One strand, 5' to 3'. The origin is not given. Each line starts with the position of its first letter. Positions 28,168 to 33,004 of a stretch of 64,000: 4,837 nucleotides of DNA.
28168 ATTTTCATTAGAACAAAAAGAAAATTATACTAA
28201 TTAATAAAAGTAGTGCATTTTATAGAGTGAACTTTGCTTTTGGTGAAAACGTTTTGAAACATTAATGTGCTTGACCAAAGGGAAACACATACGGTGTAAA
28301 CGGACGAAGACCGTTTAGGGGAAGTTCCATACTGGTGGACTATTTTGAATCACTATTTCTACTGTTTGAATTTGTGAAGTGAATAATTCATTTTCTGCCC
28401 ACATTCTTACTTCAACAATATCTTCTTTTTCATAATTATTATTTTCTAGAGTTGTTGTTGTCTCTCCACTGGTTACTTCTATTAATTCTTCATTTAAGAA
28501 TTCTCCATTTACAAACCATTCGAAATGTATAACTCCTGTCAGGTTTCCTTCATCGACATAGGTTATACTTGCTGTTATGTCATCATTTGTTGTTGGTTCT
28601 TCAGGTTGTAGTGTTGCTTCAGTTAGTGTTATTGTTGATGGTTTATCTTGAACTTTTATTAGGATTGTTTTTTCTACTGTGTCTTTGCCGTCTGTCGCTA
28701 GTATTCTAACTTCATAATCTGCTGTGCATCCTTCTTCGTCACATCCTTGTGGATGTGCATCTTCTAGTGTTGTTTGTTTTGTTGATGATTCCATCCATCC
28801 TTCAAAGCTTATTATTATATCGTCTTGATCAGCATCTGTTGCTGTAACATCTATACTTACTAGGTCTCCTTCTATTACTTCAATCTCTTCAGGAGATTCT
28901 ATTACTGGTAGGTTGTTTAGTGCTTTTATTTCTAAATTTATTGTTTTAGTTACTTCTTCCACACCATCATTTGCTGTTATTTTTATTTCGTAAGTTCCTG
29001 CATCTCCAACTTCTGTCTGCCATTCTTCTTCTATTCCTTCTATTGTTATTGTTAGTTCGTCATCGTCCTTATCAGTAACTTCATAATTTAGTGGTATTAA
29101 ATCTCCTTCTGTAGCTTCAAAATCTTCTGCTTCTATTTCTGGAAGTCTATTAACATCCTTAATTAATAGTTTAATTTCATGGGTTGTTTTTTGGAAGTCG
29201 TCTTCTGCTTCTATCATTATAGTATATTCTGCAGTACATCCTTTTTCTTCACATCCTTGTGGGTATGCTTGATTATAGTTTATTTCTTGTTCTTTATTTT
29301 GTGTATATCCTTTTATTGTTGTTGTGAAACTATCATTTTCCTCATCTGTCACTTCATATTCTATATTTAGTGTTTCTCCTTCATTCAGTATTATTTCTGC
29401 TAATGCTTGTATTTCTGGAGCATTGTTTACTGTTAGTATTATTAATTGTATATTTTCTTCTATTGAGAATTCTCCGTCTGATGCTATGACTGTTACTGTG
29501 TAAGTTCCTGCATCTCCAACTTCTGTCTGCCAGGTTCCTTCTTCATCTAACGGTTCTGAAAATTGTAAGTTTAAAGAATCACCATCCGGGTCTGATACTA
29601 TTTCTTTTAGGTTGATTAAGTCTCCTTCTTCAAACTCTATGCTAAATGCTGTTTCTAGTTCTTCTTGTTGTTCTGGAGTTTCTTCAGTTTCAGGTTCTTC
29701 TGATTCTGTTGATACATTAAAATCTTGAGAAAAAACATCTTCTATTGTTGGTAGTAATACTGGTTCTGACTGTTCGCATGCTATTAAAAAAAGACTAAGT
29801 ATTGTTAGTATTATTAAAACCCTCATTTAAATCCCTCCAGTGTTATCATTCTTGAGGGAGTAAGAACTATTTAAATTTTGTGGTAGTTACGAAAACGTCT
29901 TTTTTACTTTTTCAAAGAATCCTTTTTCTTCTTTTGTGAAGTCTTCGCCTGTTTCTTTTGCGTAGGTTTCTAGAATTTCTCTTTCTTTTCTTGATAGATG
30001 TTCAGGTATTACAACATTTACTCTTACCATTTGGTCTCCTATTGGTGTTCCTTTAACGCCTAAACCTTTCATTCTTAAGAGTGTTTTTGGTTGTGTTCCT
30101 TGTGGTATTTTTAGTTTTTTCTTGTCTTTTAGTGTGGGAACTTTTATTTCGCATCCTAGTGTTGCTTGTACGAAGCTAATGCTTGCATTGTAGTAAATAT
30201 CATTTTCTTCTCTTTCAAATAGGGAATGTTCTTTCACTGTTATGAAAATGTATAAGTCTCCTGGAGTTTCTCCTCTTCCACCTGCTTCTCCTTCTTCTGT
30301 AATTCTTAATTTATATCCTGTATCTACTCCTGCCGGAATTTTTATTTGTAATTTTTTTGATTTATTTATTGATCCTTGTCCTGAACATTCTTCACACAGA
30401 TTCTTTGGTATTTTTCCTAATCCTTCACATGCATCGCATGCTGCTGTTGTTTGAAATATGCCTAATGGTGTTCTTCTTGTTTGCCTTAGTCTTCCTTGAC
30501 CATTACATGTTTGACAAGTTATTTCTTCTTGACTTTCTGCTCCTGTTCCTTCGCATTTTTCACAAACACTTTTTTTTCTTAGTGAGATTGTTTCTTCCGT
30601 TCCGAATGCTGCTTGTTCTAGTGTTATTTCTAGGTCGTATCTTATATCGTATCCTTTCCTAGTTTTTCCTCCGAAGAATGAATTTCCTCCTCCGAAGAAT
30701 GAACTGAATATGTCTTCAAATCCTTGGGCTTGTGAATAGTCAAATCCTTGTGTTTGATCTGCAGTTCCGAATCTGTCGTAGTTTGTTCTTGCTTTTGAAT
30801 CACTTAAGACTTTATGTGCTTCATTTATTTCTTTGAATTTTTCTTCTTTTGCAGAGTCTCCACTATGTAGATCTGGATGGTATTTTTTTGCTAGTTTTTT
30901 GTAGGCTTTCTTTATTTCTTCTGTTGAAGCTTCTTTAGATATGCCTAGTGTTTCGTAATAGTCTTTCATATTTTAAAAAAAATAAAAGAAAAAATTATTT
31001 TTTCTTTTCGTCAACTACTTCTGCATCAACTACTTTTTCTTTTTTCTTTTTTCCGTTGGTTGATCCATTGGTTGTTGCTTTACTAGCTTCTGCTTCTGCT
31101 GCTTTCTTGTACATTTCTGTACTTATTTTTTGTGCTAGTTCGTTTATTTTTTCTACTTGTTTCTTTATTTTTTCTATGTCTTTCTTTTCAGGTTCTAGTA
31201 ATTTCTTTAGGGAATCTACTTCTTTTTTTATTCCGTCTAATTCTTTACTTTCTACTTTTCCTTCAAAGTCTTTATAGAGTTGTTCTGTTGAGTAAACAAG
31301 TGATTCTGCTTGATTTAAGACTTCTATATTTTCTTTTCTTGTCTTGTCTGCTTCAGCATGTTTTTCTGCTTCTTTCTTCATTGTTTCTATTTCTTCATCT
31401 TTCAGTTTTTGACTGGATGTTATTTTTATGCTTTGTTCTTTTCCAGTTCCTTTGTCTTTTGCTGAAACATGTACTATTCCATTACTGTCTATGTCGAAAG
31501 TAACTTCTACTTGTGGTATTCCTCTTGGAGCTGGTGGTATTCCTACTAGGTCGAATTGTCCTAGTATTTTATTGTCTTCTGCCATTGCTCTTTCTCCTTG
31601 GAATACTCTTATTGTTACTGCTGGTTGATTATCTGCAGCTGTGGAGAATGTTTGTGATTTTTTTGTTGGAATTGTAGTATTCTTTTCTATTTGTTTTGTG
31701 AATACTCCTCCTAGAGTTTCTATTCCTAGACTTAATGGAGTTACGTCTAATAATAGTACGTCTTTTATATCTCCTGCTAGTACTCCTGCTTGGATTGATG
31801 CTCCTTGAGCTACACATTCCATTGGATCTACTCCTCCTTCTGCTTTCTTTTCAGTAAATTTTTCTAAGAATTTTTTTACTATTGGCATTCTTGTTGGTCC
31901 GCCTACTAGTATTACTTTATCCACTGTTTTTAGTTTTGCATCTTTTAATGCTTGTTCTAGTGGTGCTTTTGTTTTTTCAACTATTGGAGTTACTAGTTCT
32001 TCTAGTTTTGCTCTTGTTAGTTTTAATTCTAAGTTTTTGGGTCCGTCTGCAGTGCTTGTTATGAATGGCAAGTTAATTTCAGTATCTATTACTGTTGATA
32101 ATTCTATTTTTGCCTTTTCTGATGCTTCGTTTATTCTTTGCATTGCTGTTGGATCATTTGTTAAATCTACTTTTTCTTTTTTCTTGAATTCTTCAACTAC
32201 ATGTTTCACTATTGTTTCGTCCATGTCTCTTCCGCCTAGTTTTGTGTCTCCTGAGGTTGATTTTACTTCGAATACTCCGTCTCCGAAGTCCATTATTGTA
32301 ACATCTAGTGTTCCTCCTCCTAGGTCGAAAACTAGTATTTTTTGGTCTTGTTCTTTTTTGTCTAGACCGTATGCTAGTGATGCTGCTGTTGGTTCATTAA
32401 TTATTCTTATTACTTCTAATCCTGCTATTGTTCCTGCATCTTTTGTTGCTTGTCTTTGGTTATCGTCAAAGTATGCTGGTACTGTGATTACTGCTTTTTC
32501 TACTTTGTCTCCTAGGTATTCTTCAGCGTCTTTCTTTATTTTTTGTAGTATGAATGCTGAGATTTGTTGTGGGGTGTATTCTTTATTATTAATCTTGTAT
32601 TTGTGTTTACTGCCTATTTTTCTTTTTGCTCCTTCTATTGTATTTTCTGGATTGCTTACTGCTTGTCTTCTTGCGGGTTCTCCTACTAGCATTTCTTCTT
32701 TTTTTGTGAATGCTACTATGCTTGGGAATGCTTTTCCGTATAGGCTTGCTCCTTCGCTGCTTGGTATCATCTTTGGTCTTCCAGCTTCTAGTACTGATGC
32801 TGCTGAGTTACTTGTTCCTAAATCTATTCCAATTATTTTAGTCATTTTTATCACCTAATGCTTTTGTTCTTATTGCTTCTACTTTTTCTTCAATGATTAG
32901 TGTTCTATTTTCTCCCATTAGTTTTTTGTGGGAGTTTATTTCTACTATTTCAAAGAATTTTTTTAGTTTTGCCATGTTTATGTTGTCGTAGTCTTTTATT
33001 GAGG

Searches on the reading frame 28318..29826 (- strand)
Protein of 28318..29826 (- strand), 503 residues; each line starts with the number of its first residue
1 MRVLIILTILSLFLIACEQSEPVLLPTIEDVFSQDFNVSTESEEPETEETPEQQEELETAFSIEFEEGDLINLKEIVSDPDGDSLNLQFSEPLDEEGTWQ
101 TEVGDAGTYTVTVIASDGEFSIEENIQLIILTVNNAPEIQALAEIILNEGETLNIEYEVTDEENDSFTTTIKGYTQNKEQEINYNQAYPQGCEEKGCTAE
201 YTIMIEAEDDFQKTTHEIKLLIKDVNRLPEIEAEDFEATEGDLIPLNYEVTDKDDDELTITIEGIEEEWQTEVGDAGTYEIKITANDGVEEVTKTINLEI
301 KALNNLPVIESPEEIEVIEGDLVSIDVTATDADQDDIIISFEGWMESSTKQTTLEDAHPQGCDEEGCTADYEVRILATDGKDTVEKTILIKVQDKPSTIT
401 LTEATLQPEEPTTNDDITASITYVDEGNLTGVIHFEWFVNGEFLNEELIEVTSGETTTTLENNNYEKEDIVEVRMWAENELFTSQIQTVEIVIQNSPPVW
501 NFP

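Call 7: search_protein_families(library=pfam, proteins=[window:28318-29826:-], max_evalue=0.01)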
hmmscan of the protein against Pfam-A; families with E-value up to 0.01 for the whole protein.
window:28318-29826:- (503 aa): 7 families
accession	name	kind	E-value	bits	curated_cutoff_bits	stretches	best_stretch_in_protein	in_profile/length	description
PF17803.7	Cadherin_4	-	7.5e-07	30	25.1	0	295-343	2-51/71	Bacterial cadherin-like domain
PF17963.7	Big_9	-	1e-06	29.9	23.6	0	65-119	13-78/89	Bacterial Ig domain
PF00801.26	PKD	-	0.00018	21.9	23.5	0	275-299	55-79/80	PKD domain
PF07679.22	I-set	-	0.00042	20.8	23.7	0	433-488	30-85/90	Immunoglobulin I-set domain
PF19116.6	DUF5801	-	0.00099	19.9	27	0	262-336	66-129/137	Domain of unknown function (DUF5801)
PF05345.18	He_PIG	-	0.0072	17.2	24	0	99-123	63-88/96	Putative Ig domain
PF19410.4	DUF5980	-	0.0075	17.1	27.1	0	275-301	68-94/97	Family of unknown function (DUF5980)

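Call 12: search_protein_families(library=ncbifam, proteins=[window:28318-29826:-], max_evalue=1)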
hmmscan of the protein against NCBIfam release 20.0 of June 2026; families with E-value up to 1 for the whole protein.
window:28318-29826:- (503 aa): 5 families
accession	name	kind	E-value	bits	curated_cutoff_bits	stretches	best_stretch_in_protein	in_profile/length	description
NF038112.1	myxo_dep_M36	subfamily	1.2e-15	55.9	1500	2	102-261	1347-1509/1604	myxosortase-dependent M36 family metallopeptidase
NF058595.1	invert_tail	domain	4.5e-05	23.8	37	1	105-130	87-112/113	lipo-invert putative C-terminal anchoring domain-containing protein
NF012211.1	tand_rpt_95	domain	0.00033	20.5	90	1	276-311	59-95/98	tandem-95 repeat protein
NF038114.1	rightmost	domain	0.032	14.6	35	0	98-127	82-111/113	PxKF domain-containing protein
TIGR01965.1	VCBS_repeat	domain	0.14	12.4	15.5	0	273-319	53-96/99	VCBS domain-containing protein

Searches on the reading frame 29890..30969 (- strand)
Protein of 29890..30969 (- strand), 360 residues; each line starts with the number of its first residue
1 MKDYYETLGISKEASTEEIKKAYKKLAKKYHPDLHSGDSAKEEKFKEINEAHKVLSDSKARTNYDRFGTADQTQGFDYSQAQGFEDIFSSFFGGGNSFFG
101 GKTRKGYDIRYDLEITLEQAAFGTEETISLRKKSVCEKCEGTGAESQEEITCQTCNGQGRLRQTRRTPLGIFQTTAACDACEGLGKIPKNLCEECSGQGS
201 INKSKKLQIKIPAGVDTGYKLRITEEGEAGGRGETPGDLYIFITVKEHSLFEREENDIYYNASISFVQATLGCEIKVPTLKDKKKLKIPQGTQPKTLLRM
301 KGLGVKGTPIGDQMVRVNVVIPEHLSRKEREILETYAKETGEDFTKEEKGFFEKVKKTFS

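Call 7: search_protein_families(library=pfam, proteins=[window:29890-30969:-], max_evalue=0.01)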
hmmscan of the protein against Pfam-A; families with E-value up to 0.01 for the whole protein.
window:29890-30969:- (360 aa): 5 families
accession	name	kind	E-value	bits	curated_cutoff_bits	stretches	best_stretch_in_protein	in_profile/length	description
PF01556.23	DnaJ_C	-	1e-45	155.9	26.6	1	109-322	1-152/152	DnaJ C terminal domain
PF00226.36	DnaJ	-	5.7e-26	90.8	27.8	1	3-65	1-63/63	DnaJ domain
PF00684.25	DnaJ_CXXCXGXG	-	1.3e-15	57.8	32.7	1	136-199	1-65/65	DnaJ central domain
PF15777.11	Anti-TRAP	-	0.00037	20.9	32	0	177-201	12-42/59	Tryptophan RNA-binding attenuator protein inhibitory protein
PF20833.2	RNase_E_G_Thio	-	0.0011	19.5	26.8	0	151-172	1-22/86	RNase E/G, Thioredoxin-like domain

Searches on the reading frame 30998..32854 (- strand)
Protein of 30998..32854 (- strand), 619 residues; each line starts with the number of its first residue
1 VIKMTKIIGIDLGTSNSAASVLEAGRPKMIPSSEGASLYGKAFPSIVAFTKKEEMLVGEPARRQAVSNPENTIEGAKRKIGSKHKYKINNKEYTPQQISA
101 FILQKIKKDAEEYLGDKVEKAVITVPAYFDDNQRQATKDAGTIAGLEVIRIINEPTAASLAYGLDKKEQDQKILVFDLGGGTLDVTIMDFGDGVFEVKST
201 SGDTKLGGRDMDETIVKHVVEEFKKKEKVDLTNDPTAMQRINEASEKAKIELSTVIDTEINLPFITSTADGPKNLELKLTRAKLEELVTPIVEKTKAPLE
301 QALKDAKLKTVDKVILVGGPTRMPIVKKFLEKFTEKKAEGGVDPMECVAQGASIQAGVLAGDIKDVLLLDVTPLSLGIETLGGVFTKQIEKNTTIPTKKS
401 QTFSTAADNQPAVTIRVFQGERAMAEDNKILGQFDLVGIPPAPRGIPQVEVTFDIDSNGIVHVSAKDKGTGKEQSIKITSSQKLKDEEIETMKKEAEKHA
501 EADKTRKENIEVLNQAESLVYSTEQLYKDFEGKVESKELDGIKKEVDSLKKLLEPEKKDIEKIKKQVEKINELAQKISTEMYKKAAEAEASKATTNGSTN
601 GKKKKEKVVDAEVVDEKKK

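Call 7: search_protein_families(library=pfam, proteins=[window:30998-32854:-], max_evalue=0.01)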
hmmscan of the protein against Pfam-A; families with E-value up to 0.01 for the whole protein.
window:30998-32854:- (619 aa): 2 families
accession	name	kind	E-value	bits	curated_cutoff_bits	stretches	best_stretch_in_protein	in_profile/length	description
PF00012.26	HSP70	-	1.1e-225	750.9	20.6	1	7-583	1-599/599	Hsp70 protein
PF06723.19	MreB_Mbl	-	1.4e-21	77.2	27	1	7-354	3-317/327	MreB/Mbl protein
